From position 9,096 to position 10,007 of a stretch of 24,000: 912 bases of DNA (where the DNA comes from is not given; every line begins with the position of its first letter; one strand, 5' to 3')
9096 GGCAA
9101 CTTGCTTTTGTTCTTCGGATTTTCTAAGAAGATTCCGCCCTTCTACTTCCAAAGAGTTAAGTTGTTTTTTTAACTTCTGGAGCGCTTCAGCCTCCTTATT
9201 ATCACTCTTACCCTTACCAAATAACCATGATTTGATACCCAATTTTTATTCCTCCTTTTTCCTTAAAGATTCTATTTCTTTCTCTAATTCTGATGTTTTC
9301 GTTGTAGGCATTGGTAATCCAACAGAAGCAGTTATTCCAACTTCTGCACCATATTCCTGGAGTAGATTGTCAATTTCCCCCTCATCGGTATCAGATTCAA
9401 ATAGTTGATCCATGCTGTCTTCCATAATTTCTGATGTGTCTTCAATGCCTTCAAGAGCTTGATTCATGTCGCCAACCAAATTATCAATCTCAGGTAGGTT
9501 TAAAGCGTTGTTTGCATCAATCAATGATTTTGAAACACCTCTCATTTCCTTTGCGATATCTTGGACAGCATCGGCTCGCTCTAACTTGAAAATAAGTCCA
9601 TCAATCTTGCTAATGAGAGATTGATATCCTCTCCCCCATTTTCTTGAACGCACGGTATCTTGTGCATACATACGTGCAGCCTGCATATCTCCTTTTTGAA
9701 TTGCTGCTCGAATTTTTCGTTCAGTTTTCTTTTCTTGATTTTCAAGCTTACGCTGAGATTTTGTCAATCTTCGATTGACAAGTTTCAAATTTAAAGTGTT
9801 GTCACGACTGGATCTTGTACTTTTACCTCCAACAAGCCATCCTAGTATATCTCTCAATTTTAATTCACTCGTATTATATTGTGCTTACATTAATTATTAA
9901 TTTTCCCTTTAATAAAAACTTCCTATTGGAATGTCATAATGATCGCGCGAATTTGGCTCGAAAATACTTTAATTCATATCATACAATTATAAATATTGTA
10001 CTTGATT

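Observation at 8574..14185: Complete eukaryote-type ESCRT-I / ESCRT-II / ESCRT-III / Vps4 machinery in one 5.6-kb archaeal locus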

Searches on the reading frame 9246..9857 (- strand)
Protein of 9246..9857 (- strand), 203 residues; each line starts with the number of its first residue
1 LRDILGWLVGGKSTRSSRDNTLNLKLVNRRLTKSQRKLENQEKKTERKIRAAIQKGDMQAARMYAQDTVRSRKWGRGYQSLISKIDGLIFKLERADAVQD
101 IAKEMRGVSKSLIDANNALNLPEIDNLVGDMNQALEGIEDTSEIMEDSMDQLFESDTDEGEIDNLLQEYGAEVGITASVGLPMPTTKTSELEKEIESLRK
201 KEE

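Call 3: search_protein_families(library=pfam, proteins=[window:9246-9857:-], max_evalue=1)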
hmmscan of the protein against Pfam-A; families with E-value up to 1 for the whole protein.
window:9246-9857:- (203 aa): 6 families
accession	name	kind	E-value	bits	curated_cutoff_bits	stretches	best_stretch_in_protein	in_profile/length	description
PF03357.26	Snf7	-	3.9e-24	85.7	27.3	1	20-182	2-164/171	Snf7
PF03398.19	Ist1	-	6.2e-06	26.7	33.6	1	23-127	3-108/164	Regulator of Vps4 activity in the MVB pathway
PF15605.11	Ntox28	-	0.0077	16.8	25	0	30-73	5-48/113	Bacterial toxin 28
PF07956.16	DUF1690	-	0.022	15.7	29.7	1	8-107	17-109/139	Protein of Unknown function (DUF1690)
PF07889.17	DUF1664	-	0.075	13.5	34.6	1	95-170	40-114/124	Protein of unknown function (DUF1664)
PF08561.15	Ribosomal_L37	-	0.41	11.2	21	0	32-120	45-88/89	Mitochondrial ribosomal protein L37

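Call 4: search_protein_families(library=ncbifam, proteins=[window:9246-9857:-], max_evalue=1)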
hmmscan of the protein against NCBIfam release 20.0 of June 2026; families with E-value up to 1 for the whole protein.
window:9246-9857:- (203 aa): 5 families
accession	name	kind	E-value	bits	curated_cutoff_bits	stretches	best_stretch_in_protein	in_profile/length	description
NF041008.1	cell_div_CdvB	equivalog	0.0014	18.4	370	1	21-113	29-121/260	cell division protein CdvB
TIGR02844.1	spore_III_D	equivalog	0.013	15.8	111.5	0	93-126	17-49/80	sporulation transcriptional regulator SpoIIID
NF038335.1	YPO0640_fam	subfamily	0.016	15.1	55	1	37-90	7-60/150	YrhA family protein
NF041002.1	pilin_ComGF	equivalog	0.02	15.1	80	1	15-93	36-116/139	competence type IV pilus minor pilin ComGF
TIGR03752.1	conj_TIGR03752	hypoth_equivalog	0.096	11.9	241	1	13-91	67-145/471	TIGR03752 family integrating conjugative element protein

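Call 11: search_solved_structures(query=window:9246-9857:-, max_evalue=0.01)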
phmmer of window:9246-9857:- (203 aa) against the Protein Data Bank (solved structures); distinct sequences matched with E-value up to 0.01: 18.
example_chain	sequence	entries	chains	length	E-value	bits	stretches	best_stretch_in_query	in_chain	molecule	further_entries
6e8g_T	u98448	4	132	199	2.7e-21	79.6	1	20-186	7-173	Charged multivesicular body protein 1b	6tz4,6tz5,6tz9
8v2q_A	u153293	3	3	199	4.7e-21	78.8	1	20-186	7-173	Charged multivesicular body protein 1b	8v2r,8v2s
3jc1_Ab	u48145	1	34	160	9.2e-20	74.6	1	21-175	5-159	Charged multivesicular body protein 1b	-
13gm_C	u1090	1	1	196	1.9e-16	63.8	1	19-177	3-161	Charged multivesicular body protein 1a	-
7zcg_B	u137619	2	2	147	6.3e-14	55.6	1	18-152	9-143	Charged multivesicular body protein 2a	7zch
6zh3_B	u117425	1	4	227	8.1e-08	35.7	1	24-173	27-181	Vacuolar protein-sorting-associated protein 24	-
2gd5_A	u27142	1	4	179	1.9e-05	28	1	27-169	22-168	Charged multivesicular body protein 3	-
3frt_A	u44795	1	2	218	3.6e-05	27.1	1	27-171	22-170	Charged multivesicular body protein 3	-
7zcg_A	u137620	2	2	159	0.00017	24.9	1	27-163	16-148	Charged multivesicular body protein 3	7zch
9s9j_A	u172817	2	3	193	0.00051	23.3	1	21-137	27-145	Cell division protein CdvB, Vps2 like protein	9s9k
3frv_A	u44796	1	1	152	0.0014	21.8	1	26-149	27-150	Charged multivesicular body protein 3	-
4v5j_AY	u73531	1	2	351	0.0037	20.5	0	39-123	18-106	PEPTIDE CHAIN RELEASE FACTOR 2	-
6c5l_AY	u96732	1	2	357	0.0039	20.4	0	39-123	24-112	Peptide chain release factor 2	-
4v4s_AY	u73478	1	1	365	0.004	20.4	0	39-123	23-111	Peptide chain release factor 2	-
4v5e_AY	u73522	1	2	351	0.0044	20.3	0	39-123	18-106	PEPTIDE CHAIN RELEASE FACTOR 2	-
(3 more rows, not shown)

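Call 66: search_protein_families(library=pfam, proteins=[P0010, P0011, P0012, P0013, P0015, P0017, P0018, P0019, P0021, P0024], max_evalue=0.1)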
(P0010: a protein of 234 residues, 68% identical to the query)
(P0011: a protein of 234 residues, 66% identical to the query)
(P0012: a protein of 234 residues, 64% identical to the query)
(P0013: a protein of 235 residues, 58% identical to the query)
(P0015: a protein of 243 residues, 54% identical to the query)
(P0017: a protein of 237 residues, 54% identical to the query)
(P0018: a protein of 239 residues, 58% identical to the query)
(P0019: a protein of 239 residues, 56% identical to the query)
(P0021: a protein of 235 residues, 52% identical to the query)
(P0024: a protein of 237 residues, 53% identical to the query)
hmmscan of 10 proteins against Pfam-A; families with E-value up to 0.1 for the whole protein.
P0010 (234 aa): 2 families
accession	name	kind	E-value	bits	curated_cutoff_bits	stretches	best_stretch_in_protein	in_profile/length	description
PF00179.31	UQ_con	-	9.5e-10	38.7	27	1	44-104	48-110/140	Ubiquitin-conjugating enzyme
PF22314.2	NPC1_MLD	-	0.072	13.3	27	1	84-196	7-112/216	NPC1, middle luminal domain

P0011 (234 aa): 1 family
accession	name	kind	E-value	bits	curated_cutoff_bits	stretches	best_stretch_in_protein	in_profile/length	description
PF00179.31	UQ_con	-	5.5e-09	36.2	27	1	43-103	47-109/140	Ubiquitin-conjugating enzyme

P0012 (234 aa): 4 families
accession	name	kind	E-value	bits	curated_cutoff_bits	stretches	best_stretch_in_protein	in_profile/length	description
PF00179.31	UQ_con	-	4.7e-13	49.4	27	1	21-105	25-111/140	Ubiquitin-conjugating enzyme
PF05743.18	UEV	-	0.00077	19.8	27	1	31-97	36-110/121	UEV domain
PF09454.15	Vps23_core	-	0.064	13.7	26.8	0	169-213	15-59/64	Vps23 core domain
PF25163.1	UBA_RNF31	-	0.081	13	27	0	77-99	33-55/57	E3 ubiquitin-protein ligase RNF31, UBA domain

P0013 (235 aa): 3 families
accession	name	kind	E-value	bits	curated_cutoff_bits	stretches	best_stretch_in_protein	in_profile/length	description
PF00179.31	UQ_con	-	2.4e-10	40.6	27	1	45-107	49-113/140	Ubiquitin-conjugating enzyme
PF09454.15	Vps23_core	-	0.0023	18.3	26.8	1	167-217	14-64/64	Vps23 core domain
PF16888.10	YwqH-like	-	0.018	15.7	33.7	1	120-152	6-38/123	YwqH-like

P0015 (243 aa): 3 families
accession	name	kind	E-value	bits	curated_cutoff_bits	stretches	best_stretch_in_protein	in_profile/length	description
PF00179.31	UQ_con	-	2.2e-12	47.2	27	1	49-119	47-118/140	Ubiquitin-conjugating enzyme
PF08702.15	Fib_alpha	-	0.013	16.2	29.9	1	80-157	50-128/143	Fibrinogen alpha/beta chain family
PF05743.18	UEV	-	0.014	15.7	27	1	28-106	32-113/121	UEV domain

P0017 (237 aa): 6 families
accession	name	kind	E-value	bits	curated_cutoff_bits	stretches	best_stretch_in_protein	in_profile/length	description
PF00179.31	UQ_con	-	8e-10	38.9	27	1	43-119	47-124/140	Ubiquitin-conjugating enzyme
PF09454.15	Vps23_core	-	0.0099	16.3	26.8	1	169-217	14-62/64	Vps23 core domain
PF03528.20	Rabaptin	-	0.035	13.3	26.7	1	118-154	177-213/486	Rabaptin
PF17749.6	MIP-T3_C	-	0.037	14.5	25.8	1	117-151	108-142/154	Microtubule-binding protein MIP-T3 C-terminal region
PF25377.1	DUF7886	-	0.052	13.7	27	1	56-131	32-107/144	Domain of unknown function (DUF7886)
PF21179.3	BldD-like_C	-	0.061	13.6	27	0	116-154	12-50/70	DNA-binding protein BldD-like, C-terminal domain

P0018 (239 aa): 3 families
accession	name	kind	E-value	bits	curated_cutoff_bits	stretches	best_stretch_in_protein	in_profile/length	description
PF00179.31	UQ_con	-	9.6e-09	35.4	27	1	45-104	49-110/140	Ubiquitin-conjugating enzyme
PF22314.2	NPC1_MLD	-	0.00068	19.9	27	1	84-213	7-123/216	NPC1, middle luminal domain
PF16888.10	YwqH-like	-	0.0063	17.2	33.7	1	126-161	8-43/123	YwqH-like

P0019 (239 aa): 2 families
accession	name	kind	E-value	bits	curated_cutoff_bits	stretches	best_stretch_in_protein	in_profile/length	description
PF00179.31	UQ_con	-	1.5e-08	34.8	27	1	45-104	49-110/140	Ubiquitin-conjugating enzyme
PF09840.14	DUF2067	-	0.026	14.6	24.9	1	122-192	31-101/187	Uncharacterized protein conserved in archaea (DUF2067)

P0021 (235 aa): 4 families
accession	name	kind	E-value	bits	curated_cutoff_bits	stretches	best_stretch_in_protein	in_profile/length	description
PF00179.31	UQ_con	-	1e-12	48.3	27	1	45-115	49-121/140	Ubiquitin-conjugating enzyme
PF09454.15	Vps23_core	-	0.0012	19.2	26.8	1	167-212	14-59/64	Vps23 core domain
PF04197.17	Birna_RdRp_palm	-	0.049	12.9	25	1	49-99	104-154/531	Birnavirus RNA dependent RNA polymerase (VP1), palm domain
PF12097.14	DUF3573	-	0.081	12.2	26.6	0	115-157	33-76/383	Protein of unknown function (DUF3573)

P0024 (237 aa): 3 families
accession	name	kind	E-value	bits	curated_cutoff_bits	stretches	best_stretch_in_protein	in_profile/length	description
PF00179.31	UQ_con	-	2.3e-09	37.4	27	1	43-104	48-111/140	Ubiquitin-conjugating enzyme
PF12795.12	MscS_porin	-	0.0011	19.1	34.4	1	119-211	104-193/238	Mechanosensitive ion channel porin domain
PF09454.15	Vps23_core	-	0.022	15.2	26.8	1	170-209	15-54/64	Vps23 core domain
